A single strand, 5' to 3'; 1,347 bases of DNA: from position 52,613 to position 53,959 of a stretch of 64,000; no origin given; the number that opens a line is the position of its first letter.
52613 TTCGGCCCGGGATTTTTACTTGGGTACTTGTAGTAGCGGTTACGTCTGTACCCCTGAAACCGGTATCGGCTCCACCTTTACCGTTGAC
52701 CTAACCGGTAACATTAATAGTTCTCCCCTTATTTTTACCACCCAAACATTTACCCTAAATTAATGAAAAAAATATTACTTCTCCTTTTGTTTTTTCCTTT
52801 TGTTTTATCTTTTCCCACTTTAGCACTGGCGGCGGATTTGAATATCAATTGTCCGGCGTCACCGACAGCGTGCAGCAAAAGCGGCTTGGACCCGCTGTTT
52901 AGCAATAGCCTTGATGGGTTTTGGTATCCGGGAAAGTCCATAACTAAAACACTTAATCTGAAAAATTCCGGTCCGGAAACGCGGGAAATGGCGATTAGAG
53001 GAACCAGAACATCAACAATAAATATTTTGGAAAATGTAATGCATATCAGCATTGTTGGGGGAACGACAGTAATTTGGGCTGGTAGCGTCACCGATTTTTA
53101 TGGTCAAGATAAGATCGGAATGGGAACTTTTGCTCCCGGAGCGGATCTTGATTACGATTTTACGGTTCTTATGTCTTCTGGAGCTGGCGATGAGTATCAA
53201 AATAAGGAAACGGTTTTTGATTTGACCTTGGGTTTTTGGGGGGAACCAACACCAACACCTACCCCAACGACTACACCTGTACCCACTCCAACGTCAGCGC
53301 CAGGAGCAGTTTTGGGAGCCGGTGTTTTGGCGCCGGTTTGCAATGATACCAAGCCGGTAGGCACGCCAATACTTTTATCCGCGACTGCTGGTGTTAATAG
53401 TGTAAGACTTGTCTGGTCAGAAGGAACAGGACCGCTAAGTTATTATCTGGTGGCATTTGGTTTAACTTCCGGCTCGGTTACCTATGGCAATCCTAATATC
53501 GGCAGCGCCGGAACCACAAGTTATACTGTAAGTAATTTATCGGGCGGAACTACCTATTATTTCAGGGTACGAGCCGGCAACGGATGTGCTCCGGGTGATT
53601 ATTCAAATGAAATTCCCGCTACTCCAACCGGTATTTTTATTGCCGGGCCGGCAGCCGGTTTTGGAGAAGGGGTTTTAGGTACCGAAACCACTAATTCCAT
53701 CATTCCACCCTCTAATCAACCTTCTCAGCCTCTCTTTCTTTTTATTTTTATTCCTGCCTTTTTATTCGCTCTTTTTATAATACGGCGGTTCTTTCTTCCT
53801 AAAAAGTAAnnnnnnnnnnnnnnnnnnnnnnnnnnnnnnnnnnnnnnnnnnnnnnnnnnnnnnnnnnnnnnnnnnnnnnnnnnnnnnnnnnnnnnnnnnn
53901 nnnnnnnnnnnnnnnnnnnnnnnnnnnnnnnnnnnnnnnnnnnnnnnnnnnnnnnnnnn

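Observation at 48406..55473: TasA/camelysin-like fibre locus built around a SipW-type signal peptidase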

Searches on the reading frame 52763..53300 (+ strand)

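Call 5: search_protein_families(library=pfam, proteins=[window:52763-53300:+], max_evalue=10)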
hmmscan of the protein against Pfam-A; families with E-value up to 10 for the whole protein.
window:52763-53300:+ (179 aa): 0 families

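Call 6: search_protein_families(library=ncbifam, proteins=[window:52763-53300:+], max_evalue=10)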
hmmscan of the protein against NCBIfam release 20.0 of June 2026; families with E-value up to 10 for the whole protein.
window:52763-53300:+ (179 aa): 1 family
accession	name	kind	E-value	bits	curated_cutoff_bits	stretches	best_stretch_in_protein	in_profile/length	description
NF040942.2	hypo_ExtJ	equivalog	0.12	12.8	52.5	1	1-25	1-25/77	selenite/tellurite reduction operon protein ExtJ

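Call 8: search_solved_structures(query=window:52763-53300:+, max_evalue=10)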
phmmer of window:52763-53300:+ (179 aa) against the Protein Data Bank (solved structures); distinct sequences matched with E-value up to 10: 0.

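Call 21: search_protein_families(library=pfam, alignment_id=A2, max_evalue=10)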
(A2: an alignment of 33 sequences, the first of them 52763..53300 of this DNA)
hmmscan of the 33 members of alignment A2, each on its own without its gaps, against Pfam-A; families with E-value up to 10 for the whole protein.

A. member 1, window:52763-53300:+ (179 aa): 0 families

B. families by the number of members that match (of 33 scanned): 24 families
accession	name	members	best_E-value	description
PF00041.27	fn3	28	6.7e-13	Fibronectin type III domain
PF16656.11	Pur_ac_phosph_N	25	1.5e-06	Purple acid Phosphatase, N-terminal domain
PF19081.6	Ig_7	14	0.015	Ig-like domain CHU_C associated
PF25059.1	FN3_DSCAM-DSCAML_C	13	0.00082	DSCAM/DSCAML C-terminal Fn3-like domain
PF14292.12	SusE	3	0.12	SusE outer membrane protein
PF13273.12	DUF4064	2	0.011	Protein of unknown function (DUF4064)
PF04886.17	PT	2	0.65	PT disordered repeat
PF25814.1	fn3_SORL1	1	0.0067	SORL1-like, fn3 domain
PF13209.11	DUF4017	1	0.013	Protein of unknown function (DUF4017)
PF04674.17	Phi_1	1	0.028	Phosphate-induced protein 1 conserved region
PF09294.16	Interfer-bind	1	0.038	Interferon-alpha/beta receptor, fibronectin type III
PF07127.16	Nodulin_late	1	0.044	Late nodulin domain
PF02472.21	ExbD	1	0.045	Biopolymer transport protein ExbD/TolR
PF08040.16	NADH_oxidored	1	0.045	MNLL subunit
PF11067.13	DUF2868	1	0.048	Protein of unknown function (DUF2868)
PF12389.13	Peptidase_M73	1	0.21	Camelysin metallo-endopeptidase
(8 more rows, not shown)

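Call 29: predict_structure(alignment_id=A2)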
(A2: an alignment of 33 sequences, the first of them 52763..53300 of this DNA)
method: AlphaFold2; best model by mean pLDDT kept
length: 179 residues; sequences in the alignment: 33
mean_pLDDT: 81.5   pTM: 0.71
mean pLDDT of the five models: 81.5, 81.6, 80.4, 79.7, 77.2
residues with pLDDT >= 90: 71; 70-90: 69; 50-70: 35; < 50: 4
segments of 3 or more residues with pLDDT < 50: 18-21
pLDDT, mean of each block of 10 residues (from residue 1): 59 53 83 86 84 89 94 90 79 93 94 91 94 93 81 65 65 74
secondary structure, 60 per line:
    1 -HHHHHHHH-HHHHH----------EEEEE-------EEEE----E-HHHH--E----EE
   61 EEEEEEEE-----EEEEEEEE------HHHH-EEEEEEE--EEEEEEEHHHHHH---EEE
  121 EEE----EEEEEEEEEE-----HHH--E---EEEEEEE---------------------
elements in order: H2-9 H11-15 E26-30 E38-41 H48-51 E59-68 E74-81 H88-91 E93-99 E102-108 H109-114 E118-123 E128-137 E152-158

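Call 33: fold_search(model_id=the predicted structure, library=pdb)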
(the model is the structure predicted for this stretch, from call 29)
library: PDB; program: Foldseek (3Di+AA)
matches with E <= 10: 1150; with E <= 0.001: 0
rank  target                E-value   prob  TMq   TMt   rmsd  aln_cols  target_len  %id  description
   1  6fzw_D                5.2e-03  0.97  0.26  0.26   8.2       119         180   11  Crystal structure of the metalloproteinase enhancer PCPE-1 bound to the procollagen C propeptide trimer (long) (released 2018-07-11)
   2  1szb_A                5.5e-03  0.97  0.31  0.33   7.3       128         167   16  Crystal structure of the human MBL-associated protein 19 (MAp19) (released 2004-06-22)
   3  6ake_D                5.5e-03  0.89  0.22  0.31   8.1       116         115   13  Crystal structure of mouse claudin-3 in complex with C-terminal fragment of Clostridium perfringens enterotoxin (released 2019-02-27)
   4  9en2_A                7.7e-03  0.97  0.29  0.23   9.0       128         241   15  Crystal structure of the metalloproteinase enhancer PCPE-1 complexed with nanobodies VHH-H4 and VHH-I5 (released 2024-07-03)
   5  6fzv_D                8.1e-03  0.63  0.22  0.18  11.1       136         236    9  Crystal structure of the metalloproteinase enhancer PCPE-1 bound to the procollagen C propeptide trimer (short) (released 2018-07-04)
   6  5of2                  8.5e-03  0.99  0.41  0.39   6.6       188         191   15  The structural versatility of TasA in B. subtilis biofilm formation (released 2018-03-21)
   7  7f5b_E                9.0e-03  0.75  0.23  0.22  10.3       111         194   10  LBD-TMD focused reconstruction of DNQX-bound GluK2-1xNeto2 complex (released 2021-09-29)
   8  4dy5_A                1.0e-02  0.87  0.27  0.40   9.2       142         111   10  Crystal structure of Salmonella Typhimurium PliG, a periplasmic lysozyme inhibitor of g-type lysozyme (released 2012-06-13)
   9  9ihc_B                1.0e-02  0.87  0.25  0.34   7.5       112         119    9  CryoEM structure of a synthetic antibody, COP-2, in complex with the C-terminal domain of Clostridium perfringens Ente (released 2025-03-12)
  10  1szb_B                1.1e-02  0.99  0.32  0.34   6.5       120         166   15  Crystal structure of the human MBL-associated protein 19 (MAp19) (released 2004-06-22)
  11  5ckq                  1.1e-02  0.96  0.30  0.22   7.5       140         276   13  CUB1-EGF-CUB2 domains of rat MASP-1 (released 2017-01-18)
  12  9pzi_H                1.1e-02  0.84  0.25  0.31   7.6       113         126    9  Crystal Structure of synthetic antibody COP-2 in complex with the C-terminal domain of Clostridium perfringens enterot (released 2025-08-20)
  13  8aur_A                1.3e-02  1.00  0.46  0.36   8.6       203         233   12  Cryo-EM structure of a TasA fibre (released 2022-11-30)
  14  3ziw_A                1.3e-02  0.87  0.25  0.18   7.9       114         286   10  Clostridium perfringens enterotoxin, D48A mutation and N-terminal 37 residues deleted (released 2014-01-29)
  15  2qqk_A                1.3e-02  0.75  0.26  0.11   9.5       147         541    9  Neuropilin-2 a1a2b1b2 Domains in Complex with a Semaphorin-Blocking Fab (released 2007-11-20)
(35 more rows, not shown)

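Call 43: find_related_loci(query=A2, collection=genome_contigs, flank=8000)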
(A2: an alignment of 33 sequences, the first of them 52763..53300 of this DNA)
Query A2 (179 aa) in genome_contigs; peptide patterns used: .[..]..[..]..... (x = any residue, [..] = any of these).
138 stretches matched a pattern; 19 encode a relative of the query (tblastn E <= 1e-3); 19 distinct loci.
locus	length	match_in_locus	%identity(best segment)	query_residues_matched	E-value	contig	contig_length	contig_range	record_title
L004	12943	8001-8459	75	18-170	5e-75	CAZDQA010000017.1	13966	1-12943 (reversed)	MAG TPA_asm: uncultured Pseudomonadales bacterium isolate binchicken_co220_119 genome assembly, contig: NODE_2791_length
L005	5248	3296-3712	75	23-161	3e-71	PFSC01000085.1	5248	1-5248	MAG: Candidatus Roizmanbacteria bacterium CG_4_9_14_0_2_um_filter_39_13 CG_4_9_14_0.2_um_filter_scaffold_8742_c, whole g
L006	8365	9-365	87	43-161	2e-66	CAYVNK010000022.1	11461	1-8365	MAG TPA_asm: uncultured Gammaproteobacteria bacterium isolate binchicken_co387_100 genome assembly, contig: NODE_7343_le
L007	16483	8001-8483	56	1-161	1e-55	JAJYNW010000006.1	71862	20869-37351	MAG: bacterium isolate DBS2-4.bin98 NODE_535_length_71862_cov_4.14924, whole genome shotgun sequence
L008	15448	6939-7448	56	1-171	6e-55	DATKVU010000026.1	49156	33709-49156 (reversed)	MAG TPA_asm: Clostridia bacterium isolate SMAG_U14141 k141_1931716, whole genome shotgun sequence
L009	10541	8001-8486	49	1-162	1e-49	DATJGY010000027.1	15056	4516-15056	MAG TPA_asm: Alphaproteobacteria bacterium isolate SMAG_U15498 k141_10514290, whole genome shotgun sequence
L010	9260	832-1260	48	18-161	3e-41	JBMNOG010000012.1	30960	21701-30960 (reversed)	MAG: Patescibacteria group bacterium isolate SBF912SR1HQ0020 scaffold_4206_c1, whole genome shotgun sequence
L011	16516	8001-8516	41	1-179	7e-36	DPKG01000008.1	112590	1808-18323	MAG TPA_asm: Candidatus Shapirobacteria bacterium isolate UBA12405 contig_2354, whole genome shotgun sequence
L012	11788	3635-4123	41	1-160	2e-30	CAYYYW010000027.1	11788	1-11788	MAG TPA_asm: uncultured Gammaproteobacteria bacterium isolate SRP178699_co1_35 genome assembly, contig: NODE_7360_length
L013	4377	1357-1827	36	1-158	4e-28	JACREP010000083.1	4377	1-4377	MAG: Candidatus Gottesmanbacteria bacterium isolate NC_groundwater_1702_Pr3_B-0.1um_50_12 SR-2_scaffold_141_2375058, who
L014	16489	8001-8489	34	1-164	9e-26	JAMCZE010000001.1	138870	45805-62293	MAG: Patescibacteria group bacterium isolate FK_Sedi_B_Bin.317 NODE_142_length_138870_cov_23.1441, whole genome shotgun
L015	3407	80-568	35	1-169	2e-25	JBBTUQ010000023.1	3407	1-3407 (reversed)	MAG: Patescibacteria group bacterium isolate H41-bin097_1 H41_bin097_1_000000000023, whole genome shotgun sequence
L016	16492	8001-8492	33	1-162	7e-23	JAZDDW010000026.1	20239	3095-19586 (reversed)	MAG: bacterium isolate MEGAHIT-group-0.11 k141_18337712, whole genome shotgun sequence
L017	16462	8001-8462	30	1-160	6e-15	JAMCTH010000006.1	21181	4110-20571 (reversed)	MAG: Patescibacteria group bacterium isolate FK_Sedi_A_Bin.175 NODE_5588_length_21181_cov_4.32241, whole genome shotgun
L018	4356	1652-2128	29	22-174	3e-14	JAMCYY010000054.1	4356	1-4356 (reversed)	MAG: Patescibacteria group bacterium isolate FK_Sedi_B_Bin.329 NODE_88685_length_4356_cov_2.90447, whole genome shotgun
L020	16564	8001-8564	30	3-179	6e-13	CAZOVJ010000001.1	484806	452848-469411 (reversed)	MAG TPA_asm: uncultured Gammaproteobacteria bacterium isolate SRP068000_co4_46 genome assembly, contig: NODE_3_length_48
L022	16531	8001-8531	29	2-178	5e-5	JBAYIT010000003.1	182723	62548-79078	MAG: Candidatus Shapirobacteria bacterium isolate SO_2016_GW1_37 scaffold00162_OW334_2016, whole genome shotgun sequence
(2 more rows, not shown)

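Call 70: search_protein_families(library=pfam, proteins=[L022:5854-7995:+, L012:688-3621:+, L016:5584-8001:+, L020:6746-8026:+, L011:6550-8004:+], max_evalue=0.01)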
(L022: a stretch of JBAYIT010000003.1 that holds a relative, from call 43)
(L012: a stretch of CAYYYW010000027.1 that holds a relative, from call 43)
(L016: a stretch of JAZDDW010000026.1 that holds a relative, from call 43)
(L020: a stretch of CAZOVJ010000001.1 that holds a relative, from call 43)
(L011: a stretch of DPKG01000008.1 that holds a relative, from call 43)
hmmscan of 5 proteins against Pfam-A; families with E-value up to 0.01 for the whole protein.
L022:5854-7995:+ (713 aa): 2 families
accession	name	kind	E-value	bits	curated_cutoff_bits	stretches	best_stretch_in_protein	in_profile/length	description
PF00932.25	LTD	-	5e-08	33.7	34.3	1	490-575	8-107/109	Lamin Tail Domain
PF19077.6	Big_13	-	8.2e-06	26.7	27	0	436-485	50-99/102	Bacterial Ig-like domain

L012:688-3621:+ (977 aa): 6 families
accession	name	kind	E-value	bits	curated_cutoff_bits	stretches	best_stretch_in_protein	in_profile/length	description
PF00932.25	LTD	-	6.9e-13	49.4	34.3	1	672-783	4-104/109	Lamin Tail Domain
PF12389.13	Peptidase_M73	-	3.6e-06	27.4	22.5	1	16-88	15-80/196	Camelysin metallo-endopeptidase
PF00041.27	fn3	-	1.7e-05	25.3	25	1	553-651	2-72/84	Fibronectin type III domain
PF16656.11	Pur_ac_phosph_N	-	3e-05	24.9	30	1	554-657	1-88/93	Purple acid Phosphatase, N-terminal domain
PF13750.12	Big_3_3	-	0.00018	21.6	27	0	255-310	6-59/157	Bacterial Ig-like domain (group 3)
PF14292.12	SusE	-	0.0047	17.5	25.2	0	195-249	12-71/106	SusE outer membrane protein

L016:5584-8001:+ (805 aa): 3 families
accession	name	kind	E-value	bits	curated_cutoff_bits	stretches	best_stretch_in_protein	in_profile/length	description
PF00932.25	LTD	-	3.8e-15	56.6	34.3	1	543-656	4-108/109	Lamin Tail Domain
PF25275.1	Golvesin_C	-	3.7e-05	24.3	31.6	1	265-362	4-92/132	Golvesin C-terminal domain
PF19077.6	Big_13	-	0.0056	17.6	27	0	110-151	50-92/102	Bacterial Ig-like domain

L020:6746-8026:+ (426 aa): 1 family
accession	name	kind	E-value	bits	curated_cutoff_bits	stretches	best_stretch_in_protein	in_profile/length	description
PF00932.25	LTD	-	5.5e-15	56.1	34.3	1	170-276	3-108/109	Lamin Tail Domain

L011:6550-8004:+ (484 aa): 2 families
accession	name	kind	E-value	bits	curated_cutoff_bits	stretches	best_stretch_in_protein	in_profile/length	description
PF19077.6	Big_13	-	7.7e-08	33.2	27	1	326-372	52-98/102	Bacterial Ig-like domain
PF25788.1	Ig_Rha78A_N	-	0.0071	17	27.4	0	119-145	73-97/105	Rha78A-like, N-terminal immunoglobulin domain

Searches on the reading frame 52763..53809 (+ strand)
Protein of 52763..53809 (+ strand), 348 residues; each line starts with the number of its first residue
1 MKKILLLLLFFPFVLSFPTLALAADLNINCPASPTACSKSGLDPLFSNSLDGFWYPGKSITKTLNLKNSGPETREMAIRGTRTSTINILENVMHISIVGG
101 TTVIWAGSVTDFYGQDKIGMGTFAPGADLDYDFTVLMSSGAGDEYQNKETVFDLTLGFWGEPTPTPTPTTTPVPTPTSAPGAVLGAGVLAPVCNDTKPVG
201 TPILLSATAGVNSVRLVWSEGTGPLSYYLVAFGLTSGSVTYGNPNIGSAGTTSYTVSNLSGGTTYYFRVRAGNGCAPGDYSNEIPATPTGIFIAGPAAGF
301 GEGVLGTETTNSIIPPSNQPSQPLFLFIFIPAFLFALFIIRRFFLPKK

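Call 3: search_protein_families(library=pfam, proteins=[window:52763-53809:+], max_evalue=0.1)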
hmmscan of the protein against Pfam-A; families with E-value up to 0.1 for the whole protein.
window:52763-53809:+ (348 aa): 3 families
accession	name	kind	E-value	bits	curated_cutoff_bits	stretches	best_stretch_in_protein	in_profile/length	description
PF00041.27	fn3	-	4.1e-09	37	25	1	208-285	10-82/84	Fibronectin type III domain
PF16656.11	Pur_ac_phosph_N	-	0.00022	22.2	30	1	238-274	47-83/93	Purple acid Phosphatase, N-terminal domain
PF19081.6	Ig_7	-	0.06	14.1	27.3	0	251-276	46-71/84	Ig-like domain CHU_C associated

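Call 4: search_protein_families(library=ncbifam, proteins=[window:52763-53809:+], max_evalue=0.1)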
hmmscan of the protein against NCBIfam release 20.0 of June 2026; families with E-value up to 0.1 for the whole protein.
window:52763-53809:+ (348 aa): 1 family
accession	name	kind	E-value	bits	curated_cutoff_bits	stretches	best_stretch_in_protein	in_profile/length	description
NF041611.1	exoglucan_CbhB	equivalog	0.013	13.5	1950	1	178-273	780-870/997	exoglucanase CbhB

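Call 16: find_homologous_proteins(query=window:52763-53809:+, max_evalue=0.001)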
Query window:52763-53809:+ (348 aa): 322 proteins with E <= 0.001 among 8000 candidates; the best 120 are listed.
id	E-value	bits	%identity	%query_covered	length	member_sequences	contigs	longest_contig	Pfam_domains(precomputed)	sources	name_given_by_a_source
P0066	2.9e-227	771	99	100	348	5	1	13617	PF00041.28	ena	-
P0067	6.4e-155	534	79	89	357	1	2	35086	PF00041.28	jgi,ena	-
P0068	3.9e-152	524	78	84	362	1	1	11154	PF00041.28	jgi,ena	-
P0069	8.7e-152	523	76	89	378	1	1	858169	PF00041.28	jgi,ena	-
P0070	1.5e-151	522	70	92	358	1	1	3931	PF00041.28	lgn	-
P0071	9.4e-149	513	78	89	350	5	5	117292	PF00041.28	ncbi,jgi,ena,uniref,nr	ncbi:hypothetical protein AUJ42_03270 [Candidatus Collierbacteria bacterium CG1_02_44_10]|uniref:Fib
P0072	4.6e-146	504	68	99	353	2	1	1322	PF00041.28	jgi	-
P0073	6.7e-146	504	73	89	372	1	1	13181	PF00041.28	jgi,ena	-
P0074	2.0e-145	502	75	89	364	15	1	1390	PF00041.28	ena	-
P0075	1.6e-144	499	74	88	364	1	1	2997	PF00041.28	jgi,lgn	jgi:hypothetical protein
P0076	7.3e-144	497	75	89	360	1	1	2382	PF00041.28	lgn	-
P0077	3.6e-140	485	71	86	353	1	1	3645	PF00041.28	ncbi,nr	ncbi:MAG: fibronectin type III domain-containing protein [Patescibacteria group bacterium]|nr:fibron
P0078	1.7e-139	483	70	86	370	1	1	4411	PF00041.28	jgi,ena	-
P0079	3.5e-137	475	70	89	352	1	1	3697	PF00041.28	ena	-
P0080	7.0e-136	471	68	92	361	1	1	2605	PF00041.28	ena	-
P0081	8.5e-136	471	71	87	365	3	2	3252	PF00041.28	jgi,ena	-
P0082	2.9e-133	462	69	88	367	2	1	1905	PF00041.28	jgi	-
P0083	3.3e-131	456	69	88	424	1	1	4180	PF00041.28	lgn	-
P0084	4.2e-129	449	66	94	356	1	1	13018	PF00041.28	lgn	-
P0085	3.1e-128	446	62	90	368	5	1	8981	PF00041.28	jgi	-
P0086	2.3e-127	443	61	98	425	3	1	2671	PF00041.28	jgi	-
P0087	1.3e-125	437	65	83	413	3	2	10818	PF00041.28,PF16656.12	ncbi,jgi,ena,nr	ncbi:hypothetical protein COY15_03975 [Candidatus Roizmanbacteria bacterium CG_4_10_14_0_2_um_filter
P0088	8.7e-125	434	69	84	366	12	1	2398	PF00041.28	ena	-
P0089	1.3e-124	434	67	85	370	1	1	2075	PF00041.28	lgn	-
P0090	1.1e-120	421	61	91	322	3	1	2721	PF00041.28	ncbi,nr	ncbi:fibronectin type III domain-containing protein, partial [Patescibacteria group bacterium]|nr:fi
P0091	1.2e-120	421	58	92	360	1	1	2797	PF00041.28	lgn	-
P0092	1.5e-118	414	65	90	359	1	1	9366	PF00041.28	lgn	-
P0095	1.1e-115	404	61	90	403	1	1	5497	PF00041.28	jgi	-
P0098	1.8e-111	391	59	93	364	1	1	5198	PF00041.28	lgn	-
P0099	1.4e-110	388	62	83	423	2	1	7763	PF00041.28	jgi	-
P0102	1.0e-108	382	56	93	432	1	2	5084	PF00041.28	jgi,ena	-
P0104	2.0e-106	374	65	83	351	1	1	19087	PF00041.28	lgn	-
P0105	2.9e-106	374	55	92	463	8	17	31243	PF00041.28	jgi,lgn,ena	jgi:hypothetical protein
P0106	9.7e-106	372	56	90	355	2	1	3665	PF00041.28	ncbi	-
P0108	2.6e-103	364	50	100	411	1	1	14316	PF00041.28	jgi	jgi:hypothetical protein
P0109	4.3e-103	363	56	90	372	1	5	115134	PF00041.28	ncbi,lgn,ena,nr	ncbi:MAG: fibronectin type III domain-containing protein [Patescibacteria group bacterium]|nr:fibron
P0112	5.8e-102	359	54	90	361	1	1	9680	PF00041.28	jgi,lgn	-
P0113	9.2e-102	359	62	82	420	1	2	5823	PF00041.28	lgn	-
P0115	3.7e-101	357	53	93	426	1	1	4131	PF00041.28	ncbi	-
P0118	1.0e-98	349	53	92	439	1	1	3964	PF00041.28,PF16656.12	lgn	-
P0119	2.4e-97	344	55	89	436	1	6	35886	PF00041.28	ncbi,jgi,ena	-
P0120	1.7e-96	341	53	91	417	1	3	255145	PF00041.28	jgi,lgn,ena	jgi:hypothetical protein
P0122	2.7e-95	337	48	99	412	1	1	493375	PF00041.28,PF16656.12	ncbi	-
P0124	3.2e-94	334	65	68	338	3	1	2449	PF00041.28,PF16656.12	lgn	-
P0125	8.4e-92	326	54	89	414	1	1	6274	PF00041.28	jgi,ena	-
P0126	4.8e-91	323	51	87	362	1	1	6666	PF00041.28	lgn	-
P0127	1.1e-90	322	47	95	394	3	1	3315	PF00041.28,PF16656.12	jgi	-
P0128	6.6e-90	320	45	100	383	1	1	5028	PF00041.28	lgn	-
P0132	2.3e-88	315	47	85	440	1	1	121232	PF00041.28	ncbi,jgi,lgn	ncbi:MAG: fibronectin type III domain-containing protein [Patescibacteria group bacterium]|jgi:hypot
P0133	3.2e-88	314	53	88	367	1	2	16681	PF00041.28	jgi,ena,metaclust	metaclust:\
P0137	5.1e-86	307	50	92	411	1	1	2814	PF00041.28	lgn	-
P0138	7.6e-86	306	48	98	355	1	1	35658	PF00041.28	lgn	-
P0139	1.7e-85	305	50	84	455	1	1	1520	PF00041.28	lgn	-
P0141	3.7e-84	301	48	96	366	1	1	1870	PF00041.28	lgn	-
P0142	5.9e-84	300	51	90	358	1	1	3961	PF00041.28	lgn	-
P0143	1.9e-82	295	46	99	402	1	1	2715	PF00041.28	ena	-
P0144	4.8e-81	291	47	99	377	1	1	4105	PF00041.28,PF16656.12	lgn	-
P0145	1.2e-79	286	49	85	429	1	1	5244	PF00041.28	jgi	jgi:hypothetical protein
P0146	5.7e-79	284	50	78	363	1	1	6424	PF00041.28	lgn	-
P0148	1.1e-77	280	44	95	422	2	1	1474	PF00041.28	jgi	-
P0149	8.5e-77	277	43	100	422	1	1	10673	PF00041.28,PF16656.12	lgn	-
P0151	2.0e-76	275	48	82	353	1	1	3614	PF00041.28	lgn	-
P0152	4.5e-76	274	49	87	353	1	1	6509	PF00041.28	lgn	-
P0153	1.4e-75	273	43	97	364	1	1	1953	PF00041.28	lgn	-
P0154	1.6e-75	272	42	92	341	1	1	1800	PF00041.28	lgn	-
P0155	2.3e-75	272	45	92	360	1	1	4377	PF00041.28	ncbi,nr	ncbi:fibronectin type III domain-containing protein [Candidatus Gottesmanbacteria bacterium]|nr:fibr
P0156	3.9e-75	271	62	65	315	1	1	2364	PF00041.28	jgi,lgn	jgi:hypothetical protein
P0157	7.2e-75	270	46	89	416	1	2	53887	PF00041.28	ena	-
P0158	2.6e-74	268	48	90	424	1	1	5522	PF00041.28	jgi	jgi:hypothetical protein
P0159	1.1e-73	266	46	89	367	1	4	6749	PF00041.28,PF16656.12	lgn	-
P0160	1.9e-73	266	48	89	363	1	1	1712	PF00041.28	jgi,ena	-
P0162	3.7e-73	265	48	89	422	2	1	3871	PF00041.28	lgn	-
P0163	2.2e-72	262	42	93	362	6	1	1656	PF00041.28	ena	-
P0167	4.9e-70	254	46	84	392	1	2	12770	PF00041.28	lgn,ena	-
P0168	2.3e-69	252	45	92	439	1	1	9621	PF00041.28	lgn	-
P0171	3.9e-65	238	38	99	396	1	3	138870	PF00041.28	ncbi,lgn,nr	ncbi:MAG: fibronectin type III domain-containing protein [Patescibacteria group bacterium]|nr:fibron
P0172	2.3e-64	236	44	92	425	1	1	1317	PF00041.28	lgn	-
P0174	9.8e-64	234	46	83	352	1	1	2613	PF00041.28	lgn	-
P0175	1.6e-63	233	44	84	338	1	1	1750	PF00041.28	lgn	-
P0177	2.2e-62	229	44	90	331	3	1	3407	PF00041.28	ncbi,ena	ncbi:MAG: fibronectin type III domain-containing protein [Patescibacteria group bacterium]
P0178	3.4e-62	229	43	82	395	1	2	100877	PF00041.28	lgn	-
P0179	4.6e-62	228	41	88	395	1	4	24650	PF00041.28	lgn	-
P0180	1.8e-61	226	42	92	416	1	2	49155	PF00041.28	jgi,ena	-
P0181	2.2e-61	226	40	100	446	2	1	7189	PF00041.28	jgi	-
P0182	7.2e-61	224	42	84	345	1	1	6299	PF00041.28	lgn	-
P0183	7.3e-61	224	52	66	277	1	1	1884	PF00041.28,PF16656.12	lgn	-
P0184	1.3e-60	223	44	89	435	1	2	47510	PF00041.28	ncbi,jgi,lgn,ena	-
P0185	6.0e-60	221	42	91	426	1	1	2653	PF00041.28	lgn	-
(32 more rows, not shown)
